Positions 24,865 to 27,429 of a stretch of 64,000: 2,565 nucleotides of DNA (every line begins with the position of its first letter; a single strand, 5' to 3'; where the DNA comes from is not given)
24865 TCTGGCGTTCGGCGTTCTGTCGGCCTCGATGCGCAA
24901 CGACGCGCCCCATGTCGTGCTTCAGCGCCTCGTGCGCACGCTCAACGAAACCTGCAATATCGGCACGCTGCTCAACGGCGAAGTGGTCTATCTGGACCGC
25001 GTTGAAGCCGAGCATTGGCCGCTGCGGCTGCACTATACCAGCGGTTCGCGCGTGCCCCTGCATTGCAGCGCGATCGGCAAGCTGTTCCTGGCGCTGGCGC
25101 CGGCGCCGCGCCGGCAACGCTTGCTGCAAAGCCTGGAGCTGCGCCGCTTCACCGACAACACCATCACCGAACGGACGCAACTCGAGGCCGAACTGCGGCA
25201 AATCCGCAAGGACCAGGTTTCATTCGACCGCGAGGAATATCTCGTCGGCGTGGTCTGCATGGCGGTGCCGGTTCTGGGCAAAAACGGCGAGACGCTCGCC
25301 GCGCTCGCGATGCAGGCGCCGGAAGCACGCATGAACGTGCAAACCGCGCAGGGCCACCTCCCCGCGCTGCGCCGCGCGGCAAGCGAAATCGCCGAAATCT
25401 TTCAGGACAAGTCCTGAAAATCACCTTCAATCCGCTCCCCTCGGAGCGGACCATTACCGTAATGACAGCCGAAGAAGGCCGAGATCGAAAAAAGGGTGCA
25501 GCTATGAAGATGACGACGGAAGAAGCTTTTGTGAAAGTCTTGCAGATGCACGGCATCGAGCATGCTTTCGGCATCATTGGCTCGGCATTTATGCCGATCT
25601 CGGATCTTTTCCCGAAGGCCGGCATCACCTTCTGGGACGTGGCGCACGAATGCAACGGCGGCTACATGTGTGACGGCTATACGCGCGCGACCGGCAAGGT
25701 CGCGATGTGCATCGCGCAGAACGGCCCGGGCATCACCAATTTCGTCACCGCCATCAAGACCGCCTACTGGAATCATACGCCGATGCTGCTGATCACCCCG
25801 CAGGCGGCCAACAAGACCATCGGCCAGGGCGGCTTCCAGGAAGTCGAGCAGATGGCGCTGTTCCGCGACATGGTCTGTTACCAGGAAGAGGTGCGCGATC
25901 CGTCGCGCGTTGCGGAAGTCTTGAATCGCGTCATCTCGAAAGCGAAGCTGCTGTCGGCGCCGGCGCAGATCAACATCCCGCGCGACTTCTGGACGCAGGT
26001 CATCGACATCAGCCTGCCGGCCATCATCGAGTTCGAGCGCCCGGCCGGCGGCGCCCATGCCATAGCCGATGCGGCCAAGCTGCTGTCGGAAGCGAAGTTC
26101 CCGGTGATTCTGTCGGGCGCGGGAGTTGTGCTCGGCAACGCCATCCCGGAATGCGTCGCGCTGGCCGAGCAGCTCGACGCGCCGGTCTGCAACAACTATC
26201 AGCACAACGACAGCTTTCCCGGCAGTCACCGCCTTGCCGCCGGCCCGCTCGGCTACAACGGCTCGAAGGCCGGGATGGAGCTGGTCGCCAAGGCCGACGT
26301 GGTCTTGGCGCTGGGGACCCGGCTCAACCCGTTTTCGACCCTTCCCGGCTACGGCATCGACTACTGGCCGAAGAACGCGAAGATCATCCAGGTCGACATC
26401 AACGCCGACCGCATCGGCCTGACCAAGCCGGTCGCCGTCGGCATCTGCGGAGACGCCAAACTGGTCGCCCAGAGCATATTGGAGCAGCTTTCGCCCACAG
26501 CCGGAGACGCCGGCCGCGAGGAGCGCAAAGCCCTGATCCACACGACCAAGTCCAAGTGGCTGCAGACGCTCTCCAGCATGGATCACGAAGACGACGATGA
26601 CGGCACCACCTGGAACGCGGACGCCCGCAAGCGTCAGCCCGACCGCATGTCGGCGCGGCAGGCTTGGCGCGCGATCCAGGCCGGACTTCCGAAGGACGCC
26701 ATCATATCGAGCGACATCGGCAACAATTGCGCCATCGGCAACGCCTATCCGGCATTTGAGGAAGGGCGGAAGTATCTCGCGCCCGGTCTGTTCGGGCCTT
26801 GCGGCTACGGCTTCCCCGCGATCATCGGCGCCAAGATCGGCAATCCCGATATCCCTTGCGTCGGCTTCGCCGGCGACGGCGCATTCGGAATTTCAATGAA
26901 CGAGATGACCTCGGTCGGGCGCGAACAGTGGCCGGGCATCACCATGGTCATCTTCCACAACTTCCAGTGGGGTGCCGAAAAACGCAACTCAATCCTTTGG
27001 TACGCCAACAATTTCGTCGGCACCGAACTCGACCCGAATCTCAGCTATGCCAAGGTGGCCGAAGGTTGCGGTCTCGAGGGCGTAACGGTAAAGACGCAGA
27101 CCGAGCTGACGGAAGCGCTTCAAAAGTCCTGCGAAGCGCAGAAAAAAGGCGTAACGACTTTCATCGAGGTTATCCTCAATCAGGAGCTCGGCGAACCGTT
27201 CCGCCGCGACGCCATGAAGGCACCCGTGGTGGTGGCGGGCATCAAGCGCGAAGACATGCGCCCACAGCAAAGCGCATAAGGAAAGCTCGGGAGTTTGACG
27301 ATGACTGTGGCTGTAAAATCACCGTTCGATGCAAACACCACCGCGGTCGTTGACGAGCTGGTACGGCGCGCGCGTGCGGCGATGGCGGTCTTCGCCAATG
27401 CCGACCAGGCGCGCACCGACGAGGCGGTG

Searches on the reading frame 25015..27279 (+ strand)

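Call 39: search_protein_families(library=pfam, proteins=[window:25015-27279:+], max_evalue=0.0001)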
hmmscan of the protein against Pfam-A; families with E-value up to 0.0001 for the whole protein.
window:25015-27279:+ (754 aa): 3 families
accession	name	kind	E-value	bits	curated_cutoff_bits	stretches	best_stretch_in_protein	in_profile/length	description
PF00205.28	TPP_enzyme_M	-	2.6e-35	121.6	30.4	1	350-486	1-135/137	Thiamine pyrophosphate enzyme, central domain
PF02776.23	TPP_enzyme_N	-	4.1e-31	107.7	26.8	1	166-282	1-119/119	Thiamine pyrophosphate enzyme, N-terminal TPP binding domain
PF02775.26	TPP_enzyme_C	-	6.9e-30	104.3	21.9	1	567-719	1-151/151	Thiamine pyrophosphate enzyme, C-terminal TPP binding domain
